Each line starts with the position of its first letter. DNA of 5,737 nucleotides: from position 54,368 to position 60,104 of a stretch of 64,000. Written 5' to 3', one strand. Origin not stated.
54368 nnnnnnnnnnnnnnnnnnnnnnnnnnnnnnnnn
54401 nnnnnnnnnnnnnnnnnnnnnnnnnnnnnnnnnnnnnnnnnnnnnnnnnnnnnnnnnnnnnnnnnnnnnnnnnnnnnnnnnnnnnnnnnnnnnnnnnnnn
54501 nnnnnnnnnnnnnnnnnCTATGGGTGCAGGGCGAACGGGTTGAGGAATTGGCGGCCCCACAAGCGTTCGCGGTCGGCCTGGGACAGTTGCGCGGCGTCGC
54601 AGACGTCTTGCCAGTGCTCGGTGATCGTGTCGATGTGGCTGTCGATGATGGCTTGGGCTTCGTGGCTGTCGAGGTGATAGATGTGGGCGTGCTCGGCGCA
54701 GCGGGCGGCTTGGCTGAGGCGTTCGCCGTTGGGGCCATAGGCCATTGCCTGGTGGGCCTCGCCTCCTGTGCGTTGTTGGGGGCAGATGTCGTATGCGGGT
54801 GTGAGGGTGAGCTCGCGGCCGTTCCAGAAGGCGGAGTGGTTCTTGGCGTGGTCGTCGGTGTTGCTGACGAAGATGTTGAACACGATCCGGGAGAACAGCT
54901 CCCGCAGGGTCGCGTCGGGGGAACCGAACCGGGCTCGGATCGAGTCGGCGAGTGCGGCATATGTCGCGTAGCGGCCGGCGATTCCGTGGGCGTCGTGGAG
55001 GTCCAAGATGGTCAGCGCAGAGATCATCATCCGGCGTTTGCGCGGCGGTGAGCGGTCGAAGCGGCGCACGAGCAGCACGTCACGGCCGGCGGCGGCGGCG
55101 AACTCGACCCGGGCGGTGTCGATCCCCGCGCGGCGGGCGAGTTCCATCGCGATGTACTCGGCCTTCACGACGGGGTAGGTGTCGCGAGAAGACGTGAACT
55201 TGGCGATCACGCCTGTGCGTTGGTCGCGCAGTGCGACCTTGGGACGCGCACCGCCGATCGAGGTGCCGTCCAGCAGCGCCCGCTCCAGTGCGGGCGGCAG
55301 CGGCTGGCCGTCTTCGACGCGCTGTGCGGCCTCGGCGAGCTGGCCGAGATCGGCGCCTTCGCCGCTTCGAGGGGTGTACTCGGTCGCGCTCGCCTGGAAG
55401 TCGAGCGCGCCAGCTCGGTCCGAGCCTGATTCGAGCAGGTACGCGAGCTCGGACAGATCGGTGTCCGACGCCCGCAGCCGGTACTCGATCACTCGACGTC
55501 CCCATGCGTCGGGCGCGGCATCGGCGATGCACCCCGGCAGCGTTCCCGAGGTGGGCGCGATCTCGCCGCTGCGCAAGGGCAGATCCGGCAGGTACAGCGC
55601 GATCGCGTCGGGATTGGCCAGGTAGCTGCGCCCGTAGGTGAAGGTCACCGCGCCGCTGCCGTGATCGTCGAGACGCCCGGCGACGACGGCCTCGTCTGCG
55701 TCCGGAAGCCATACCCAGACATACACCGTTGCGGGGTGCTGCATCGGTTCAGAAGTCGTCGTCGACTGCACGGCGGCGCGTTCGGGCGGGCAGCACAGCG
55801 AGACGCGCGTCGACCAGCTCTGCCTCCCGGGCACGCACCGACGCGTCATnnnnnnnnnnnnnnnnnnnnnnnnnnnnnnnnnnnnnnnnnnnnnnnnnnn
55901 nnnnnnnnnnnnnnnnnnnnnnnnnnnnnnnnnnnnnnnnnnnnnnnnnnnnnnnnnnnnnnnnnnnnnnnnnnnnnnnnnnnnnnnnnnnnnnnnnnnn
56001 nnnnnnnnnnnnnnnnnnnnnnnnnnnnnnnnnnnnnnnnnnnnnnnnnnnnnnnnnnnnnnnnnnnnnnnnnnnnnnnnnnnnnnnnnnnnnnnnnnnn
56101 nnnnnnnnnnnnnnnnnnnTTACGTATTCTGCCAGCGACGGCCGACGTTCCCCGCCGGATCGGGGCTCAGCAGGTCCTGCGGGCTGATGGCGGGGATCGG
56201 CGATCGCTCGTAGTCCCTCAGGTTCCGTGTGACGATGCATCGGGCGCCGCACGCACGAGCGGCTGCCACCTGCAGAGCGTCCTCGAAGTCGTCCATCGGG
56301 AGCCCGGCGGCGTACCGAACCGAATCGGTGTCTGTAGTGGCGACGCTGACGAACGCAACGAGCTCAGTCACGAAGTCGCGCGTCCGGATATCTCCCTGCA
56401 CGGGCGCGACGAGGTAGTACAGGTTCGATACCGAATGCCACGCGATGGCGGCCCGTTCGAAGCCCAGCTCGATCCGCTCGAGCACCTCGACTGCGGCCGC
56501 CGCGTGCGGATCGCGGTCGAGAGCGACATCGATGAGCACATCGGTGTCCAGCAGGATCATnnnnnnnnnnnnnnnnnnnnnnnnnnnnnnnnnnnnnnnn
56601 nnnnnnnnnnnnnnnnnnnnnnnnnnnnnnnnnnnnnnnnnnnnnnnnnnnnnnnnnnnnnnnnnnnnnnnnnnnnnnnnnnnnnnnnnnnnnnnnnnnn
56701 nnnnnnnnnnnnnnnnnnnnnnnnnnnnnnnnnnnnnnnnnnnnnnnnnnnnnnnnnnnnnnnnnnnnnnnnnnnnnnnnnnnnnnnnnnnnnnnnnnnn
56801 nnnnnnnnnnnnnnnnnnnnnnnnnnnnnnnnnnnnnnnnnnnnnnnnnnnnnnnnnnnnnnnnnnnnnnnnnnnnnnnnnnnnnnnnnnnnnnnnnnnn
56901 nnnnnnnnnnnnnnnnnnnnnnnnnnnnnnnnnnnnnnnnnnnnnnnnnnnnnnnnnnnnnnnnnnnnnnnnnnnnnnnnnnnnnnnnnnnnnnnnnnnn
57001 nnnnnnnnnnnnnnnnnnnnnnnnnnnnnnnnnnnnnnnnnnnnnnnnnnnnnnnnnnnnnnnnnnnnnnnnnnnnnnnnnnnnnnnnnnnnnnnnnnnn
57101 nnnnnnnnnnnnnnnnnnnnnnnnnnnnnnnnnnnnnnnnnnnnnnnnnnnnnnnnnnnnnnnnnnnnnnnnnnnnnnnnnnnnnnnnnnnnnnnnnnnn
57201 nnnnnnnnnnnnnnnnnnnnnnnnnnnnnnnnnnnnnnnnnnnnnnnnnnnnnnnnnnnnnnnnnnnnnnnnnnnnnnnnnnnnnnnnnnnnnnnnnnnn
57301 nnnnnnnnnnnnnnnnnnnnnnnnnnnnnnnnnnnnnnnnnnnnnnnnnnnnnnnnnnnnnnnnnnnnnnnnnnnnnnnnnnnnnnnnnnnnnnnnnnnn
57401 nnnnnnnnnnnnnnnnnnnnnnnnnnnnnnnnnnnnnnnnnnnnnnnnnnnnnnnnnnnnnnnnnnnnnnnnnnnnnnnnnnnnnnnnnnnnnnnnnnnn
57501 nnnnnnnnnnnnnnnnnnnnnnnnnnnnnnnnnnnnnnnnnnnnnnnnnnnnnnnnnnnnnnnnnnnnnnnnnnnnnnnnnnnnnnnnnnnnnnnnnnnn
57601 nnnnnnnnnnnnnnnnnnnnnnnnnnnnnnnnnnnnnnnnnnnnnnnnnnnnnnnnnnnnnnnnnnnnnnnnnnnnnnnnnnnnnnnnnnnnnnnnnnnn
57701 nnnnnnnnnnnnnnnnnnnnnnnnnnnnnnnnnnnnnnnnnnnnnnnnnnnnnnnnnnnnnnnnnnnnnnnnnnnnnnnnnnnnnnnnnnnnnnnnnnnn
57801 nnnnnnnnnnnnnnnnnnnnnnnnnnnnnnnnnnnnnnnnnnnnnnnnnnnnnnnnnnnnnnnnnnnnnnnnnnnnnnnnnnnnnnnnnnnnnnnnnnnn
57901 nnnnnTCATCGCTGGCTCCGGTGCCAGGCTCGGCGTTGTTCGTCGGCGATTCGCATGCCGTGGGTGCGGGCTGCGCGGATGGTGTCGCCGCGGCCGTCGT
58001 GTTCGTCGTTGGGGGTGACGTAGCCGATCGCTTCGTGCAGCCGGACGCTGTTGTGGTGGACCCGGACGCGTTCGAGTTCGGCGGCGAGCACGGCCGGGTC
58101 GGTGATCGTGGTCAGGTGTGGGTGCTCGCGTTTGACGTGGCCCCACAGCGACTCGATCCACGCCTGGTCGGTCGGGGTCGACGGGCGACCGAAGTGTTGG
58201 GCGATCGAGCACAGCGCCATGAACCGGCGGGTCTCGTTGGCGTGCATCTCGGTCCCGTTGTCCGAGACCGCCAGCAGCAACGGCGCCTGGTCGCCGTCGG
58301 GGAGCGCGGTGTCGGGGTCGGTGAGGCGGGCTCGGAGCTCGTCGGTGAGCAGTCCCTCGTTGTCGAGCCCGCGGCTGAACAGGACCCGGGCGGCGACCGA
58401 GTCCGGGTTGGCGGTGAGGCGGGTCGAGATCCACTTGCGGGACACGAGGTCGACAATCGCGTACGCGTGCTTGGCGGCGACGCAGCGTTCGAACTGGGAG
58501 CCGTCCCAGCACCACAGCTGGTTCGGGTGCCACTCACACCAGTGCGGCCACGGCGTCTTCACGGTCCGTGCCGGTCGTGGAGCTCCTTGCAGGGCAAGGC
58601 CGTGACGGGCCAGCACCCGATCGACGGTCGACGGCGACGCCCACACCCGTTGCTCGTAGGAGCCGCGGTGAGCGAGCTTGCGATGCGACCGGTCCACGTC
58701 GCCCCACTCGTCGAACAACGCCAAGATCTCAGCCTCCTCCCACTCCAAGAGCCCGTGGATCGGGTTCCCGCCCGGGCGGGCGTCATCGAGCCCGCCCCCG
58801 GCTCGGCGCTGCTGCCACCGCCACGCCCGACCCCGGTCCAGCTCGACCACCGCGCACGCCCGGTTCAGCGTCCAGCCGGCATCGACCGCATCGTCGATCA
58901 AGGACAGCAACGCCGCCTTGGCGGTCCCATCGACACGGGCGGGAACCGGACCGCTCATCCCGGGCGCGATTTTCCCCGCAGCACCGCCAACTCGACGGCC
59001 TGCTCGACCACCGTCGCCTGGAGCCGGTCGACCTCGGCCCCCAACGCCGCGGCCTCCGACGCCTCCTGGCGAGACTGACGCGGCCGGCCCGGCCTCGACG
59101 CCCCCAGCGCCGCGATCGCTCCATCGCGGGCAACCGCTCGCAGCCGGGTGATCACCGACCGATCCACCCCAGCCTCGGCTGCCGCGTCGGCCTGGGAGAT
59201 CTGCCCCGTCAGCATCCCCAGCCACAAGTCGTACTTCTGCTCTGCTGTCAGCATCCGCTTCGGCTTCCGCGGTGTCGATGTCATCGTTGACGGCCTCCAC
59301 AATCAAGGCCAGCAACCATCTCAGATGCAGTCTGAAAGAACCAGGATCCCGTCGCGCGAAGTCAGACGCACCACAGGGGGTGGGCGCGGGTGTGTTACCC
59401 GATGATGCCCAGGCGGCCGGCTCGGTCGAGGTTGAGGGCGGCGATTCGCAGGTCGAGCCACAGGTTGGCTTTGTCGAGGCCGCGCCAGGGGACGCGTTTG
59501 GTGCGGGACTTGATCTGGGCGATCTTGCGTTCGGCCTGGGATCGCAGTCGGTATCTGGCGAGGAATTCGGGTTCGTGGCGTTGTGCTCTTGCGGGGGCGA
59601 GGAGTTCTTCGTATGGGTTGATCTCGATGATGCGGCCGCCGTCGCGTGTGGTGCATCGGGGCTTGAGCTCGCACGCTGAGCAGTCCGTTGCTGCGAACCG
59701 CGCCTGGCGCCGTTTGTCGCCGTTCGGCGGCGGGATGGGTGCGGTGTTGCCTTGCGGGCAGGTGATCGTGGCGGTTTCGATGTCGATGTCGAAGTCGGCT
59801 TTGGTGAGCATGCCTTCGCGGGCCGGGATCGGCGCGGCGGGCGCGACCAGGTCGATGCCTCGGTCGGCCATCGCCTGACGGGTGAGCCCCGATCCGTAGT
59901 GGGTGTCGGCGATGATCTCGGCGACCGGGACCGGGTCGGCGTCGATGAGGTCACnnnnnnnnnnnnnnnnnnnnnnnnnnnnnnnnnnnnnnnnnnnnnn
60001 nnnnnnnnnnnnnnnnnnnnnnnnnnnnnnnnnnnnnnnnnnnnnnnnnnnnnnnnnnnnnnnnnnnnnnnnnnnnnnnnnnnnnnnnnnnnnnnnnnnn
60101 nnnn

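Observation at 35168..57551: Two expressed S-layer genes plus promoterless 3' cassettes: possible gene-conversion (pilE/pilS-like) surface variation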

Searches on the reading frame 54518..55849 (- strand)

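Call 10: search_protein_families(library=pfam, proteins=[window:54518-55849:-], max_evalue=0.01)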
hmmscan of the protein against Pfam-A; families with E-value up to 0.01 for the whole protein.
window:54518-55849:- (443 aa): 2 families
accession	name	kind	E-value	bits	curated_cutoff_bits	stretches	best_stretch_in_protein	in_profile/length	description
PF07804.18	HipA_C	-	9.5e-48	163.1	30.5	1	196-413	1-213/213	HipA-like C-terminal domain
PF13657.11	Couple_hipA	-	1.9e-10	41.6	22.5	1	56-151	9-98/99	HipA N-terminal domain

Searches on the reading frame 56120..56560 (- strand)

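Call 10: search_protein_families(library=pfam, proteins=[window:56120-56560:-], max_evalue=0.01)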
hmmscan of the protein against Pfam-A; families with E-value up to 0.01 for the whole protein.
window:56120-56560:- (146 aa): 2 families
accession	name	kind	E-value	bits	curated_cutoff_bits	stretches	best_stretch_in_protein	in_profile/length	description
PF13470.12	PIN_3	-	3.7e-15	57.2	27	1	2-114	2-114/115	PIN domain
PF01850.27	PIN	-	6.3e-07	30.5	23.6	1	2-114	1-112/120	PIN domain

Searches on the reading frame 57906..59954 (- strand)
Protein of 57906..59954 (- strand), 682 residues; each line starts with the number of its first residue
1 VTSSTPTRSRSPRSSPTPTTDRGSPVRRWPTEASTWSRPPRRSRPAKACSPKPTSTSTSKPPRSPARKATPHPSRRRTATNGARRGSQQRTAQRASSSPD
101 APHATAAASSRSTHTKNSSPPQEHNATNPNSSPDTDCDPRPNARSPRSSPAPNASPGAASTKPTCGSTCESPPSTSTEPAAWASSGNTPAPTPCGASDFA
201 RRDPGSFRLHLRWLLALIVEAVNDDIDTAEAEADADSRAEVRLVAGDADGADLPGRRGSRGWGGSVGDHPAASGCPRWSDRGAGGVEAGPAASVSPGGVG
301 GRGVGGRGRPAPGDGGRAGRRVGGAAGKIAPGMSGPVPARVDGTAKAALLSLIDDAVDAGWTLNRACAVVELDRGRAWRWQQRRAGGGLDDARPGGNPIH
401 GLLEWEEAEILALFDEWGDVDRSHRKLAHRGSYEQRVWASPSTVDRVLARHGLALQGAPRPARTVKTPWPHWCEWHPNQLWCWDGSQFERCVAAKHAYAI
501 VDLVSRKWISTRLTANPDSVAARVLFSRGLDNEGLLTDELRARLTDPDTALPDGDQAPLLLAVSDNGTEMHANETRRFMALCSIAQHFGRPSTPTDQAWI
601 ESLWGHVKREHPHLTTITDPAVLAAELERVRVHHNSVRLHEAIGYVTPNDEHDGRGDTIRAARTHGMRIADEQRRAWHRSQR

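Call 10: search_protein_families(library=pfam, proteins=[window:57906-59954:-], max_evalue=0.01)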
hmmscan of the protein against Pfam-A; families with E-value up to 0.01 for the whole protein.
window:57906-59954:- (682 aa): 4 families
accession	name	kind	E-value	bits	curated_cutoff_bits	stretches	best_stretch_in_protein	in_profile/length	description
PF13683.12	rve_3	-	1.3e-10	41.3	26.5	1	584-648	3-67/67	Integrase core domain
PF00665.32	rve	-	8.9e-06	26.3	32.6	1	476-594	3-102/102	Integrase core domain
PF13565.12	HTH_32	-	0.00014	22.8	33.7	1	379-448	4-73/73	Homeodomain-like domain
PF13551.12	HTH_29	-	0.00078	19.9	28.1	1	356-401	7-56/64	Winged helix-turn helix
